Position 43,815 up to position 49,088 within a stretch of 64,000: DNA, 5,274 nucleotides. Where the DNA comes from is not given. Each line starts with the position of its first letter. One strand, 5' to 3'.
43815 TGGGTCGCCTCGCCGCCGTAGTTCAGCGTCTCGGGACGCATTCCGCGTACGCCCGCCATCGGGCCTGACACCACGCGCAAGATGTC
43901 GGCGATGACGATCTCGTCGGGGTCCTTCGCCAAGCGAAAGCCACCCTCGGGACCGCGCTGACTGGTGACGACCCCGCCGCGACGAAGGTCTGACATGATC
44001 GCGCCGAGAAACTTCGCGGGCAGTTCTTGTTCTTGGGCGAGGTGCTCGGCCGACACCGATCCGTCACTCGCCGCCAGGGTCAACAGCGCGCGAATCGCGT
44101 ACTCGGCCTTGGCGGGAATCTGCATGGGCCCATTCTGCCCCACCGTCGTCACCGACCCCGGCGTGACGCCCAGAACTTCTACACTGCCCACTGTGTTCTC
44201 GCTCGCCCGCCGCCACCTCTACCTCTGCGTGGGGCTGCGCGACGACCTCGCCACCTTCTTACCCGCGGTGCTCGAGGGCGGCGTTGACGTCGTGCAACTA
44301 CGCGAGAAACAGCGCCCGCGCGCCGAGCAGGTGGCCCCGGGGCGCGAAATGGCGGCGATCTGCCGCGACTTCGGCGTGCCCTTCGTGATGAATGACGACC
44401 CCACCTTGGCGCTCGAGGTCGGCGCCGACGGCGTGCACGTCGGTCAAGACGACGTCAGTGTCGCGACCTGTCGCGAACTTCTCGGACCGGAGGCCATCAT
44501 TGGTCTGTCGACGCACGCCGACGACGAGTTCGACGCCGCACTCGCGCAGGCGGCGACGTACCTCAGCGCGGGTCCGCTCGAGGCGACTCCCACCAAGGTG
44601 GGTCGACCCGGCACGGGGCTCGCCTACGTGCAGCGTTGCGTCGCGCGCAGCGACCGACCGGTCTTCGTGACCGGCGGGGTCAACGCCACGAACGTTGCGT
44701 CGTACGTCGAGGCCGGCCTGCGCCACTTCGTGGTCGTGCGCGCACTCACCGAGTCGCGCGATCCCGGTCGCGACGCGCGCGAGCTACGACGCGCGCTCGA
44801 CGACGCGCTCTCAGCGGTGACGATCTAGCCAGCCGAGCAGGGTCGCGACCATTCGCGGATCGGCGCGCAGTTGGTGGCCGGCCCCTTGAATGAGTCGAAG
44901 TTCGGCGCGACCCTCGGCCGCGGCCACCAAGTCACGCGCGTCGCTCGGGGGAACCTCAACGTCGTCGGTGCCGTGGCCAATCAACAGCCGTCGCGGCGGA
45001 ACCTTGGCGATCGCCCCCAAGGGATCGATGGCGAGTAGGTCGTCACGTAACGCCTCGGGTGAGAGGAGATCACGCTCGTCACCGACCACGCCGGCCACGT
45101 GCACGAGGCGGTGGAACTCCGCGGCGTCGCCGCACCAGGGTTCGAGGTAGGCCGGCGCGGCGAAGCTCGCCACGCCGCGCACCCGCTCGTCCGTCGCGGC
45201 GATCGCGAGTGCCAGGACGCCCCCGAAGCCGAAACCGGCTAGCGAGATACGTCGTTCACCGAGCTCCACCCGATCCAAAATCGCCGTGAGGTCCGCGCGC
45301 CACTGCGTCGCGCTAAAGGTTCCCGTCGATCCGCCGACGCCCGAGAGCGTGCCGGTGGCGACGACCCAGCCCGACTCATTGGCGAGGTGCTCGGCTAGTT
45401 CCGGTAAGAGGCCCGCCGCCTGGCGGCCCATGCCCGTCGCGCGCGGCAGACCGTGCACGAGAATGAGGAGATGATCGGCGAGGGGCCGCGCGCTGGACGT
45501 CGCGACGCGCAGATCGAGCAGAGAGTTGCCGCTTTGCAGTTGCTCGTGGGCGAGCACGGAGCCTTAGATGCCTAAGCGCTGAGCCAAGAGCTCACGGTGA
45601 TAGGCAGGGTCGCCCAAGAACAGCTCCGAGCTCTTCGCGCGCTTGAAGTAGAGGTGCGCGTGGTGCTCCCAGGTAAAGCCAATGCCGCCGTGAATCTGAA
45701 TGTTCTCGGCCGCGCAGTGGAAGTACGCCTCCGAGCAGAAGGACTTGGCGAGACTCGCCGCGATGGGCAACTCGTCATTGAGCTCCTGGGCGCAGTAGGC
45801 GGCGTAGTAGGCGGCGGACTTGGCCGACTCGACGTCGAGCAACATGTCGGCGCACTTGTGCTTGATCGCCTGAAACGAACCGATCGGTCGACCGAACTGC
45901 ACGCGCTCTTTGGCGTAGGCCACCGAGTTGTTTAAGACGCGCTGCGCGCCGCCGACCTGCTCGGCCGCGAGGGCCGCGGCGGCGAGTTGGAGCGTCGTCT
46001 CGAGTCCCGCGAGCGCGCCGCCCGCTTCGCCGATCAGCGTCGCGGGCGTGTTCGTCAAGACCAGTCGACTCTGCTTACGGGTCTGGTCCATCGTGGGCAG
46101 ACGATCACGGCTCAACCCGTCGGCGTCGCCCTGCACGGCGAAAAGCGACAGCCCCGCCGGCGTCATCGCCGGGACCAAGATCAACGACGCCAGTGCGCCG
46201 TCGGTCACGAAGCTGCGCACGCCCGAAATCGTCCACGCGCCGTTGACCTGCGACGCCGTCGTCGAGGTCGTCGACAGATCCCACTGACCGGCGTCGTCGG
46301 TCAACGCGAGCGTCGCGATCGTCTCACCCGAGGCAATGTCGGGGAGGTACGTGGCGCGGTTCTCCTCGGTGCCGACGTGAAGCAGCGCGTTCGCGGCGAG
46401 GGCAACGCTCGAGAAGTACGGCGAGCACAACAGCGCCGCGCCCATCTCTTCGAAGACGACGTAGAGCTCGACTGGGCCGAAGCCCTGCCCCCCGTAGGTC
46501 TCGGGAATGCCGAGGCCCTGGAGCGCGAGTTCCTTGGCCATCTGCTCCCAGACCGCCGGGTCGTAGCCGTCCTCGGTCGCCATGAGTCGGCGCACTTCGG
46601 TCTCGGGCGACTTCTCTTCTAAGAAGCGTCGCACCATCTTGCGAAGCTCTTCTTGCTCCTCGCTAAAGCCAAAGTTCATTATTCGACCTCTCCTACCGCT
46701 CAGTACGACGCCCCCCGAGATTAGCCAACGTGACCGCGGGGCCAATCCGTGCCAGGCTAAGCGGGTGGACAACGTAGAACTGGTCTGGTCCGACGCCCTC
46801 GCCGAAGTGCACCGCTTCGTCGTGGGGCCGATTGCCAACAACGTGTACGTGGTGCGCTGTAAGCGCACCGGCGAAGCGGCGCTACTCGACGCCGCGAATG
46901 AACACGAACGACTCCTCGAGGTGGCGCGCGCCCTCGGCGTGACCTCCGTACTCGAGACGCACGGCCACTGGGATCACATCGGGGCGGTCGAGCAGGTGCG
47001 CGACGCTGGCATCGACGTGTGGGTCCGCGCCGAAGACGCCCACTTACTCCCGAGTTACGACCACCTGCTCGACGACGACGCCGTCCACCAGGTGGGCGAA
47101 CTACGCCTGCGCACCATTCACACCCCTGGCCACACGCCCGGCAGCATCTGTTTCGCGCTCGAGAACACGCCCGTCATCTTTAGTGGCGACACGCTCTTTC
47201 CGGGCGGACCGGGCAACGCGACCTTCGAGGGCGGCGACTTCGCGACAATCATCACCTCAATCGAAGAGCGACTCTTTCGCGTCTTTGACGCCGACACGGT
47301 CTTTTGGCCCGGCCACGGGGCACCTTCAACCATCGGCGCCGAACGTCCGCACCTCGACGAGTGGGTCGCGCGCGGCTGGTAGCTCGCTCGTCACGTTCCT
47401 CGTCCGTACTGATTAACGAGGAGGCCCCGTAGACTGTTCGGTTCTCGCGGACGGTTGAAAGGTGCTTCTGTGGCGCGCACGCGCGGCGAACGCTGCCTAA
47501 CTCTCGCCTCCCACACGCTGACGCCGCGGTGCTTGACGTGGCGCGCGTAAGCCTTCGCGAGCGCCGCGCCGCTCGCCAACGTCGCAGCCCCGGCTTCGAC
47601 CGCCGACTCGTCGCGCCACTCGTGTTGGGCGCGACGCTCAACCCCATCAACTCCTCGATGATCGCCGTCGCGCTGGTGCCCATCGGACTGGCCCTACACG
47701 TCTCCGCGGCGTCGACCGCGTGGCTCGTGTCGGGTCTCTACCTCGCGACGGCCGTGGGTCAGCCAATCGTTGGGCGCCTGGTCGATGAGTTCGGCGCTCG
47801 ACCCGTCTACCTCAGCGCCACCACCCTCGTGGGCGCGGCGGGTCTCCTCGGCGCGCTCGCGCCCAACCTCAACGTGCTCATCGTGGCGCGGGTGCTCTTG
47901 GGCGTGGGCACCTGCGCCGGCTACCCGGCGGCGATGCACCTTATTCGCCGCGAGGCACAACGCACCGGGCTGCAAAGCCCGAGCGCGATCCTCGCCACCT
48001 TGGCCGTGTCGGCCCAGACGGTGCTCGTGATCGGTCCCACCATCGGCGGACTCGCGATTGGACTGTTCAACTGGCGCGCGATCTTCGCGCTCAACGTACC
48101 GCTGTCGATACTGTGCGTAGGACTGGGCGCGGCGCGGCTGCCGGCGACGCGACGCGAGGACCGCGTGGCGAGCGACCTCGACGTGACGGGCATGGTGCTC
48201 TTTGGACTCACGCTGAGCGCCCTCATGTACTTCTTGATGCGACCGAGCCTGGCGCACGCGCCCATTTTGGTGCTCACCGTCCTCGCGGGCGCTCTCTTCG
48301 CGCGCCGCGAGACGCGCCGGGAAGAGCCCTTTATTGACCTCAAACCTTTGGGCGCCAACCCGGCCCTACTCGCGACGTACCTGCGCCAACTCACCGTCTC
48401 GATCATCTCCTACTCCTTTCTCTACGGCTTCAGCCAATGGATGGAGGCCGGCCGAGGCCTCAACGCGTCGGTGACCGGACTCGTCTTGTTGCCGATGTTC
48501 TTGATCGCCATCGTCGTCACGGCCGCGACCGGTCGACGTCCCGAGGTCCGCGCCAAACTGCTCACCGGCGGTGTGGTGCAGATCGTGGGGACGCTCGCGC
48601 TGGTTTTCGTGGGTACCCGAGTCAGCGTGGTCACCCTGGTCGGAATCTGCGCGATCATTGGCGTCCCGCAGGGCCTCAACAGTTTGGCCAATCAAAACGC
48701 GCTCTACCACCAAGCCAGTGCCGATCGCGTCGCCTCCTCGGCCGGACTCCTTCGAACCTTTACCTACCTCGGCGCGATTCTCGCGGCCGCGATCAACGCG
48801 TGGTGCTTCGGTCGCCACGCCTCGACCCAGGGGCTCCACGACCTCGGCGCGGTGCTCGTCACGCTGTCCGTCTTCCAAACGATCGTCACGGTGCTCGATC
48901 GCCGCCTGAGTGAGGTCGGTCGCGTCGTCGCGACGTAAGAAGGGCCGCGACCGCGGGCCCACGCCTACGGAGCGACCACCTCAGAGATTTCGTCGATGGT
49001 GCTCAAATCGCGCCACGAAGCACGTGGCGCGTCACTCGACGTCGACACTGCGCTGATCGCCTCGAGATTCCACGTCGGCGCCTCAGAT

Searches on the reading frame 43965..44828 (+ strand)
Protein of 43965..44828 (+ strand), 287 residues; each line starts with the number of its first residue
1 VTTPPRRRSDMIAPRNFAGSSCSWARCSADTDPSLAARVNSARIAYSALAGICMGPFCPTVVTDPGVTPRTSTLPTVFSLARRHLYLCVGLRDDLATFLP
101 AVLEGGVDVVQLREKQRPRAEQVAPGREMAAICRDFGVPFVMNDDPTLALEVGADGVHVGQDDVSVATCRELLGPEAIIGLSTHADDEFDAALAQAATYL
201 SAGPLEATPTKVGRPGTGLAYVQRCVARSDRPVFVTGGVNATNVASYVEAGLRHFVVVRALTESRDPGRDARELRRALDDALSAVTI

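Call 35: search_protein_families(library=pfam, proteins=[window:43965-44828:+], max_evalue=0.00001)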
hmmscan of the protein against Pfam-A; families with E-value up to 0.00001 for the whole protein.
window:43965-44828:+ (287 aa): 1 family
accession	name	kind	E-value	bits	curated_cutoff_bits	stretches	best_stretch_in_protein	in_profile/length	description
PF02581.23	TMP-TENI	-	3.2e-49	167.2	27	1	86-261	2-180/180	Thiamine monophosphate synthase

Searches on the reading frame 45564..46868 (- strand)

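Call 35: search_protein_families(library=pfam, proteins=[window:45564-46868:-], max_evalue=0.00001)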
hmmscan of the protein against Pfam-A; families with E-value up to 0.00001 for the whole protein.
window:45564-46868:- (434 aa): 4 families
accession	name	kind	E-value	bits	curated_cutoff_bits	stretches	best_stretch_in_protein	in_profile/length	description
PF00441.29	Acyl-CoA_dh_1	-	3.2e-32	112.2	22.4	1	290-432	8-149/150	Acyl-CoA dehydrogenase, C-terminal domain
PF02771.21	Acyl-CoA_dh_N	-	5.6e-23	81.9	22.9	1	69-182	1-113/113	Acyl-CoA dehydrogenase, N-terminal domain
PF02770.24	Acyl-CoA_dh_M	-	2.6e-09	37.5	33.3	1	187-271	2-94/97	Acyl-CoA dehydrogenase, middle domain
PF08028.16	Acyl-CoA_dh_2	-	5.5e-08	33.6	22.7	1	299-401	2-113/134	Acyl-CoA dehydrogenase, C-terminal domain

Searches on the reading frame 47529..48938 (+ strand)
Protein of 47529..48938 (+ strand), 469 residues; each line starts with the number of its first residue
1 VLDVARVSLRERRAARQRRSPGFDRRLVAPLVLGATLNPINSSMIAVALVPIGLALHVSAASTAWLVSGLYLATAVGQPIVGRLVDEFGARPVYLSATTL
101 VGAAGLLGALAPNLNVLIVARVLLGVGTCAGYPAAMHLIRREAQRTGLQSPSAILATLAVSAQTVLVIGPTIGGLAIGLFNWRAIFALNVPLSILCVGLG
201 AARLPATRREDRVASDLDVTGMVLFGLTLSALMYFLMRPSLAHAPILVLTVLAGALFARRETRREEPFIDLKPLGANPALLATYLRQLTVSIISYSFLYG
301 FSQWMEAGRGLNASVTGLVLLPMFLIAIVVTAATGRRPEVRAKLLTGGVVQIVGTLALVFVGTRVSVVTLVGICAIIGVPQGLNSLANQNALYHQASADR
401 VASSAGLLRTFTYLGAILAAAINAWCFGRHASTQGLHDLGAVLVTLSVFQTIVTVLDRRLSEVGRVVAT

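Call 35: search_protein_families(library=pfam, proteins=[window:47529-48938:+], max_evalue=0.00001)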
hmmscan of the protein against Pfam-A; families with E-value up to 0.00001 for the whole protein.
window:47529-48938:+ (469 aa): 2 families
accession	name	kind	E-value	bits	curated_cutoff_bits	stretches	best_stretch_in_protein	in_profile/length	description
PF07690.21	MFS_1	-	1.3e-38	133.3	33.4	1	31-420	1-347/347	Major Facilitator Superfamily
PF00083.30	Sugar_tr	-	5.6e-06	25.9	22.3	1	59-195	44-183/452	Sugar (and other) transporter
